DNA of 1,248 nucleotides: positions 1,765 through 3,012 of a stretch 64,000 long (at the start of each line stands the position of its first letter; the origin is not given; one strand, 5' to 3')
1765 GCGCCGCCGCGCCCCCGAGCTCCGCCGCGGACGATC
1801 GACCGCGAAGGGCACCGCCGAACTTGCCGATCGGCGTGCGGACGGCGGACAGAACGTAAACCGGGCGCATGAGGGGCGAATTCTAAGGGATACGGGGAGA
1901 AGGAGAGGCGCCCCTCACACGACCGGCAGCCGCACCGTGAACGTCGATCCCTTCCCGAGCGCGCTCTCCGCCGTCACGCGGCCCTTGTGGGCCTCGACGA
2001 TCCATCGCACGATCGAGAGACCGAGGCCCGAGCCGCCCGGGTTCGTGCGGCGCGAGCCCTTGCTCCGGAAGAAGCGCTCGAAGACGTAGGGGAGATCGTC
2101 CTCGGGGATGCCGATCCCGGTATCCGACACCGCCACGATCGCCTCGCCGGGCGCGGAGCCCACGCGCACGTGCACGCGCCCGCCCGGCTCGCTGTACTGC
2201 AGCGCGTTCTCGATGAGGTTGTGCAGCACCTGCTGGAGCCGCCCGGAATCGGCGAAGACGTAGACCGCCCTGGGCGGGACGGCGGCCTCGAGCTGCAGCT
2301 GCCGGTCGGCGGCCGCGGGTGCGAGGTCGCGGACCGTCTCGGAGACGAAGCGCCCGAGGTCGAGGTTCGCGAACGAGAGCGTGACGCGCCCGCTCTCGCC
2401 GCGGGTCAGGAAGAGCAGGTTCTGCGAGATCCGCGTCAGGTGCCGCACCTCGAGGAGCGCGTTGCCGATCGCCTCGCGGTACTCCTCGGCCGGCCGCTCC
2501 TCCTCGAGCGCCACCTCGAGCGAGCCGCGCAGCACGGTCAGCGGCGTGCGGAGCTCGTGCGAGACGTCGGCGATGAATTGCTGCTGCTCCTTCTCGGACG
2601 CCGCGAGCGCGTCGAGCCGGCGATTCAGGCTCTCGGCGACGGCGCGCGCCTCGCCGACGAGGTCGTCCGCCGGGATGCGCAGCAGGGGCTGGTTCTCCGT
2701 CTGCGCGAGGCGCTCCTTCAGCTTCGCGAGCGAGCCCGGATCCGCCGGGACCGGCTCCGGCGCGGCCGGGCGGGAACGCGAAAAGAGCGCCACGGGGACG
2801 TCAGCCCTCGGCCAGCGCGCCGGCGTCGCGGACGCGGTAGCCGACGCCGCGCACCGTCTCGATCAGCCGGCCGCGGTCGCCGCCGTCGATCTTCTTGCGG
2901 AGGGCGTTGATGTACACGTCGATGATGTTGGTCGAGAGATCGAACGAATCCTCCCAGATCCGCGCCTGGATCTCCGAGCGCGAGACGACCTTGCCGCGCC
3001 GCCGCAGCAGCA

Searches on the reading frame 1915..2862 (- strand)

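Call 62: search_protein_families(library=pfam, max_evalue=0.00001, proteins=[window:1915-2862:-])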
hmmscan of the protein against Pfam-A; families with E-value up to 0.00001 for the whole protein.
window:1915-2862:- (315 aa): 2 families
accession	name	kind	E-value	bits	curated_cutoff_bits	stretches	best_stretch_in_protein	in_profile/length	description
PF02518.31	HATPase_c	-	4.5e-32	111.2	26.4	1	205-314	2-109/111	Histidine kinase-, DNA gyrase B-, and HSP90-like ATPase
PF00512.31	HisKA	-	4.8e-17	62.2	26.9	1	93-158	2-66/66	His Kinase A (phospho-acceptor) domain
